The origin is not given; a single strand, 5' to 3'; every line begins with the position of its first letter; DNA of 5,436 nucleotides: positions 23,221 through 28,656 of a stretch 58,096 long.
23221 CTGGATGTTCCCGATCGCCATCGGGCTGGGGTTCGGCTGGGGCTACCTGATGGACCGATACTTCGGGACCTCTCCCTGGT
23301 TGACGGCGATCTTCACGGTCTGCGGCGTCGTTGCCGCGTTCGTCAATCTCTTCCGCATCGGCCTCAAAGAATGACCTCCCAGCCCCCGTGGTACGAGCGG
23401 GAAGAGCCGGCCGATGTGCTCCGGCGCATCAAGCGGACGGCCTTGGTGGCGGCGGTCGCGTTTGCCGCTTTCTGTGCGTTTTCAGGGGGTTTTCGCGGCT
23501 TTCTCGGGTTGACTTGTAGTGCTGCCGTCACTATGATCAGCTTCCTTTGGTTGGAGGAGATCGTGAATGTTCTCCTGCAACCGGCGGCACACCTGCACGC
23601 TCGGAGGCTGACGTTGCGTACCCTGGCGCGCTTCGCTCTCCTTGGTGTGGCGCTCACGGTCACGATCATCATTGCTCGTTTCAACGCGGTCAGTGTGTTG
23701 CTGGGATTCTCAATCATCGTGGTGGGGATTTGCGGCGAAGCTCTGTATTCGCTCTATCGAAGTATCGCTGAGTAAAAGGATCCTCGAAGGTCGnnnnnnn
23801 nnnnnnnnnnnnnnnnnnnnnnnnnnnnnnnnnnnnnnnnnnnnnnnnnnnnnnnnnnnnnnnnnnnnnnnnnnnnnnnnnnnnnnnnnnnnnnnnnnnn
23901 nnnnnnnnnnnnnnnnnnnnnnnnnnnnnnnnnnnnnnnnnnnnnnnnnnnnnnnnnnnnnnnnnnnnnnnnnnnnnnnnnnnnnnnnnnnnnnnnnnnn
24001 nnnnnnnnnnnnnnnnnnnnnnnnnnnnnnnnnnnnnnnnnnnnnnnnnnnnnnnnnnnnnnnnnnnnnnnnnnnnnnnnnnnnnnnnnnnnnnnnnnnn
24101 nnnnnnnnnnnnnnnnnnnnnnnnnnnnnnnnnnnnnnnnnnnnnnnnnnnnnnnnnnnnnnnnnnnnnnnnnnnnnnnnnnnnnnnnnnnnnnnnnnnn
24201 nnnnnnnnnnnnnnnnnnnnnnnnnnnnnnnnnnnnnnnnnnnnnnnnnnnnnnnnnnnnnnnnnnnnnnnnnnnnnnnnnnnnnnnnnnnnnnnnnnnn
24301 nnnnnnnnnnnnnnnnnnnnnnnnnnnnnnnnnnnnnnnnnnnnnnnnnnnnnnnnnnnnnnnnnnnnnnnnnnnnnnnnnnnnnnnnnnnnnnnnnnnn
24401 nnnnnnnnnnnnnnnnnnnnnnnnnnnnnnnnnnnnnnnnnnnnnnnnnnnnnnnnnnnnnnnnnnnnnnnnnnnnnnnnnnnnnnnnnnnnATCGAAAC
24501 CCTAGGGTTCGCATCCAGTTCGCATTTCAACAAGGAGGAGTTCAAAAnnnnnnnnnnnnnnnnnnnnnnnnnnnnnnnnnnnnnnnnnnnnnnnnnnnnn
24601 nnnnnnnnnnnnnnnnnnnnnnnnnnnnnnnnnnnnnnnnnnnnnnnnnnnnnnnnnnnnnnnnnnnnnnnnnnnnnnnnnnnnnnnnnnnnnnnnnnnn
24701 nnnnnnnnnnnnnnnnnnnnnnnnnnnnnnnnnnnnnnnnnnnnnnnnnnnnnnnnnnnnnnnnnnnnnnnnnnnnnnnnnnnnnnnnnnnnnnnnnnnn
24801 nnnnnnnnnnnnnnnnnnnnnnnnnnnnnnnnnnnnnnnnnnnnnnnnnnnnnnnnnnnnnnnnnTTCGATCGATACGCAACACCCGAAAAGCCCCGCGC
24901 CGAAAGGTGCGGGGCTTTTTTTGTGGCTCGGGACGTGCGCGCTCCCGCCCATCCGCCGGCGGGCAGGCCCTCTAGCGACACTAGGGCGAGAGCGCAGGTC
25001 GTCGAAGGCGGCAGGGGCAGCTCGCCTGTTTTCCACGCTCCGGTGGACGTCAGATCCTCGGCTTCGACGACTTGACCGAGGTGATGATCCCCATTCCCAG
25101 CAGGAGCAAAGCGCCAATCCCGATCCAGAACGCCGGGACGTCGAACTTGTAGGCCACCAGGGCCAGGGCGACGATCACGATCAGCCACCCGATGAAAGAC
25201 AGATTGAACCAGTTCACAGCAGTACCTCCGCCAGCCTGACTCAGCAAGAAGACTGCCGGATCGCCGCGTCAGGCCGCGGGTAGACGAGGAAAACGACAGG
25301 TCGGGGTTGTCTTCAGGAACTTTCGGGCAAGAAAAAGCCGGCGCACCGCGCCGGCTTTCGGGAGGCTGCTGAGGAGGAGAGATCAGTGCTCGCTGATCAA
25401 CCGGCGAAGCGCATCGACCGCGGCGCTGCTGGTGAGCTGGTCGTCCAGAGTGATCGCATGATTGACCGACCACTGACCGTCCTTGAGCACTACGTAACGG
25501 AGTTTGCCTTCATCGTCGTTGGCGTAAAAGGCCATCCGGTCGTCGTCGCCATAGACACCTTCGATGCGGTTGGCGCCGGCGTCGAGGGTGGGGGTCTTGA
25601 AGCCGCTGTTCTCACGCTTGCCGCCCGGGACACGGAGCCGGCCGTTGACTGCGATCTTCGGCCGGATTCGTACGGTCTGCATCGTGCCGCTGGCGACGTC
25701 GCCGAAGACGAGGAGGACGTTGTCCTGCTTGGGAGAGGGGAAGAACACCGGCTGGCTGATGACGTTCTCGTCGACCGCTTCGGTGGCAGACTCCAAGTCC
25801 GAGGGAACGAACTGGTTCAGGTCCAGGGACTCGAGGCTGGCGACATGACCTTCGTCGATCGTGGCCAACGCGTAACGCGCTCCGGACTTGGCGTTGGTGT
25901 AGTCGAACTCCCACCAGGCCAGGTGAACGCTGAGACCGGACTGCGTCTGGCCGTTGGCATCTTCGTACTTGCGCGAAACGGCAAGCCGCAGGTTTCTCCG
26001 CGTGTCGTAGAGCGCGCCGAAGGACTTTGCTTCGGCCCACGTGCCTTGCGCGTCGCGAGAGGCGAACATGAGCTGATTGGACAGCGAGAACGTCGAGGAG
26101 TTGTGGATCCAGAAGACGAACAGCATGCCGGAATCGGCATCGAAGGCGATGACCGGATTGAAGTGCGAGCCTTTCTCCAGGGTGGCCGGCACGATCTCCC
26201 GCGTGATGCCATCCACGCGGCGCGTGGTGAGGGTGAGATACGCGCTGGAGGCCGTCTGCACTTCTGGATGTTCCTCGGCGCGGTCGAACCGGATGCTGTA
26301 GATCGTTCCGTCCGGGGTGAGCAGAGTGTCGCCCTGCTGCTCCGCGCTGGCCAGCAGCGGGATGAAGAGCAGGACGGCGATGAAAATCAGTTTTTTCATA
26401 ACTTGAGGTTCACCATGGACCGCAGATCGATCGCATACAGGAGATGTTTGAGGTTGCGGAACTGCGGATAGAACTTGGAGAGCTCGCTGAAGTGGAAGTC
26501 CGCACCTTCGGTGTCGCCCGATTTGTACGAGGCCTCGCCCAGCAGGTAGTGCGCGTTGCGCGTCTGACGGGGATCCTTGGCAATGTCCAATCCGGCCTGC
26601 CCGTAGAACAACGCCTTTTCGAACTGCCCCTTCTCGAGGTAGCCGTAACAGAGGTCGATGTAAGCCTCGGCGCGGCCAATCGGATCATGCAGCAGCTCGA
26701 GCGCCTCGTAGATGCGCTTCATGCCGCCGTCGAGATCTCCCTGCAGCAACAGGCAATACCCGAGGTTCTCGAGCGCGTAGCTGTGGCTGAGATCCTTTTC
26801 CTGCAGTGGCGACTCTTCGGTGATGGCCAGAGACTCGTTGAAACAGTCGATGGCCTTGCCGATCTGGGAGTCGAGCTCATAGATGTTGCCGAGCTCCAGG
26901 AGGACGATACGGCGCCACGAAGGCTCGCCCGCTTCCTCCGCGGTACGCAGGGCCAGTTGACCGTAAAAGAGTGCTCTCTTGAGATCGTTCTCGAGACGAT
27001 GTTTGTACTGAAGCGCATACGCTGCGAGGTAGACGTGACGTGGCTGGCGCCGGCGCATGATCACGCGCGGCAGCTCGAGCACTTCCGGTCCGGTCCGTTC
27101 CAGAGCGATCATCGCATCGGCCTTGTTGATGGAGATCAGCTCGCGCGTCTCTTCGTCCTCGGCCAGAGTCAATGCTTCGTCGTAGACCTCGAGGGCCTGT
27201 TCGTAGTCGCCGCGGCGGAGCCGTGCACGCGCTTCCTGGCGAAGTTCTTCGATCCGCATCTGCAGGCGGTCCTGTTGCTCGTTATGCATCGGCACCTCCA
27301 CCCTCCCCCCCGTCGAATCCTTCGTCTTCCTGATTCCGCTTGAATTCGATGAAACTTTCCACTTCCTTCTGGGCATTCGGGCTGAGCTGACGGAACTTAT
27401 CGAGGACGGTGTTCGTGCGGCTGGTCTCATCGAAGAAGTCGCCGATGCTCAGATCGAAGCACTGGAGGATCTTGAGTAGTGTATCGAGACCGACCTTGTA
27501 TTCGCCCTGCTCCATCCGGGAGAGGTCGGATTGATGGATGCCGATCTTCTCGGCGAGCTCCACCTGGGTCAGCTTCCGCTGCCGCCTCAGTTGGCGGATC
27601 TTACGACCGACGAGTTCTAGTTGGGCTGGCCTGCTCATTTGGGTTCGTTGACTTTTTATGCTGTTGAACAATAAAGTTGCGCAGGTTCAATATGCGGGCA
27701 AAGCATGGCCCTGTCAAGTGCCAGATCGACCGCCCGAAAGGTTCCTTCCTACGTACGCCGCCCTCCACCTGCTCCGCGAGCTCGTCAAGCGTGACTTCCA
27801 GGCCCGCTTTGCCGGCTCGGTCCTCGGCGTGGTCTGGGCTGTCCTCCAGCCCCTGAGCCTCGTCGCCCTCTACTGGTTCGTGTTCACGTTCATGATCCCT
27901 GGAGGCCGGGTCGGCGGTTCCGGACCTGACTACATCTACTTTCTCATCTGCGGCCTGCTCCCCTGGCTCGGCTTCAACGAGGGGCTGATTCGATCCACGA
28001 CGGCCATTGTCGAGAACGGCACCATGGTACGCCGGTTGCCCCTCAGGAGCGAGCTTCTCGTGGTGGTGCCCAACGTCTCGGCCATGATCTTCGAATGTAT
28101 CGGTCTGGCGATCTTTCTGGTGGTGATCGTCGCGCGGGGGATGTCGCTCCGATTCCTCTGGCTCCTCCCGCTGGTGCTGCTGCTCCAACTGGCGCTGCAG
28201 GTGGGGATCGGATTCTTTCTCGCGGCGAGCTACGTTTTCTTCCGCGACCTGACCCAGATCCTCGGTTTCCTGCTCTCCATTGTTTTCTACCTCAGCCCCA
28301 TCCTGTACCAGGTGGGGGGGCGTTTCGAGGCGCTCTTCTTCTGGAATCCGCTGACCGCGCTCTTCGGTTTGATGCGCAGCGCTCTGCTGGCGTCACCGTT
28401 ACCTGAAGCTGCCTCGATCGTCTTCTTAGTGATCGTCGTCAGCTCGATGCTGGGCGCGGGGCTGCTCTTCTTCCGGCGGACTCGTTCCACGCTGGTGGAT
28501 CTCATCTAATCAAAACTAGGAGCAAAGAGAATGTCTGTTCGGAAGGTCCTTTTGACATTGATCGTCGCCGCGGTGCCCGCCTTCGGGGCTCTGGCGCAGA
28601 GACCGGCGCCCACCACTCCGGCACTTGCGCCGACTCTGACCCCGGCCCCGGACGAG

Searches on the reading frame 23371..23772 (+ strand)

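Call 22: search_protein_families(library=pfam, proteins=[window:23371-23772:+], max_evalue=0.001)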
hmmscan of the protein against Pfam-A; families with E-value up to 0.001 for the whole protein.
window:23371-23772:+ (134 aa): 1 family
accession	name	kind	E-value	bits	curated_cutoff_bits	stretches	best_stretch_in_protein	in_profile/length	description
PF03899.21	ATP-synt_I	-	8e-06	26.7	25.1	1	20-114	2-99/99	ATP synthase I chain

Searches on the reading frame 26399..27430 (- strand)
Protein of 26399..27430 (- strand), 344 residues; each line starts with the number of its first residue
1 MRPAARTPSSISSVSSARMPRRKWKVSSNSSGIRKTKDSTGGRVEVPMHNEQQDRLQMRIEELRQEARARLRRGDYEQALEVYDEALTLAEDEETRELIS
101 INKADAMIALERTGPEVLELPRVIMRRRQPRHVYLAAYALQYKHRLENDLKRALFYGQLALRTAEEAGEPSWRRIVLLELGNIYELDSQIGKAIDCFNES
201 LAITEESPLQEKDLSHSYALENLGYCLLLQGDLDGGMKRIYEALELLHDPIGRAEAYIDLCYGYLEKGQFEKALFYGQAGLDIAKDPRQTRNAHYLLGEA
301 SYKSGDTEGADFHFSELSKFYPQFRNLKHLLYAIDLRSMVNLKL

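Call 22: search_protein_families(library=pfam, proteins=[window:26399-27430:-], max_evalue=0.001)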
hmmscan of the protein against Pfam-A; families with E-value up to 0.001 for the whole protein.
window:26399-27430:- (344 aa): 12 families
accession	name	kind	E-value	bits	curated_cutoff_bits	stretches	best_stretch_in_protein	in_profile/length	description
PF07719.23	TPR_2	-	9e-17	60.2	27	1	61-92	2-33/34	Tetratricopeptide repeat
PF00515.34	TPR_1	-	3e-12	46.2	27.8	0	70-92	11-33/34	Tetratricopeptide repeat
PF13424.12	TPR_12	-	5.2e-12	46.2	30.1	0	219-285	5-76/77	Tetratricopeptide repeat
PF17874.7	TPR_MalT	-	2.2e-10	40.8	45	1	149-317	16-187/336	MalT-like TPR region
PF13428.12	TPR_14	-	2.2e-08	34.4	23.5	0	61-93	2-34/44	Tetratricopeptide repeat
PF13432.12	TPR_16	-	5.2e-08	33.6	32.7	0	66-89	3-26/65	Tetratricopeptide repeat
PF14559.12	TPR_19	-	2.7e-07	31.3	25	0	71-112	2-40/68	Tetratricopeptide repeat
PF13414.12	TPR_11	-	1.2e-06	28.5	26.8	0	69-91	3-25/42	TPR repeat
PF13176.12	TPR_7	-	3.9e-06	27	27.9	1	67-97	6-36/36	Tetratricopeptide repeat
PF13181.12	TPR_8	-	6.7e-06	26.3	25.7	0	70-92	11-33/34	Tetratricopeptide repeat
PF13174.12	TPR_6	-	7.4e-06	26.7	26.3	0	293-323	2-32/33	Tetratricopeptide repeat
PF07721.20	TPR_4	-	5.4e-05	23.9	27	0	66-84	7-25/26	Tetratricopeptide repeat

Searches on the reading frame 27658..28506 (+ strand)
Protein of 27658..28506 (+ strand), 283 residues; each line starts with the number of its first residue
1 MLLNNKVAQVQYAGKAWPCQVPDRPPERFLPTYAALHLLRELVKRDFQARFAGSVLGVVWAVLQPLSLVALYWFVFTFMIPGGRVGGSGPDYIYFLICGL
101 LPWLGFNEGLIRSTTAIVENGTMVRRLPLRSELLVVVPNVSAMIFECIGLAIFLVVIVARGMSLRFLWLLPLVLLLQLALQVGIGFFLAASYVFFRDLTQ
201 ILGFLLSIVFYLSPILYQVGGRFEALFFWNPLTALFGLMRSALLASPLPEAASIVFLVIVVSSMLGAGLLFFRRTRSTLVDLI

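Call 22: search_protein_families(library=pfam, proteins=[window:27658-28506:+], max_evalue=0.001)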
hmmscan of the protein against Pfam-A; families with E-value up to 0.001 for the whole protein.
window:27658-28506:+ (283 aa): 1 family
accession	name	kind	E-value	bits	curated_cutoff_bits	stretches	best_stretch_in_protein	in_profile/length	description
PF01061.29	ABC2_membrane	-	4.4e-11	43.1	26.9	1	39-243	3-210/211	ABC-2 type transporter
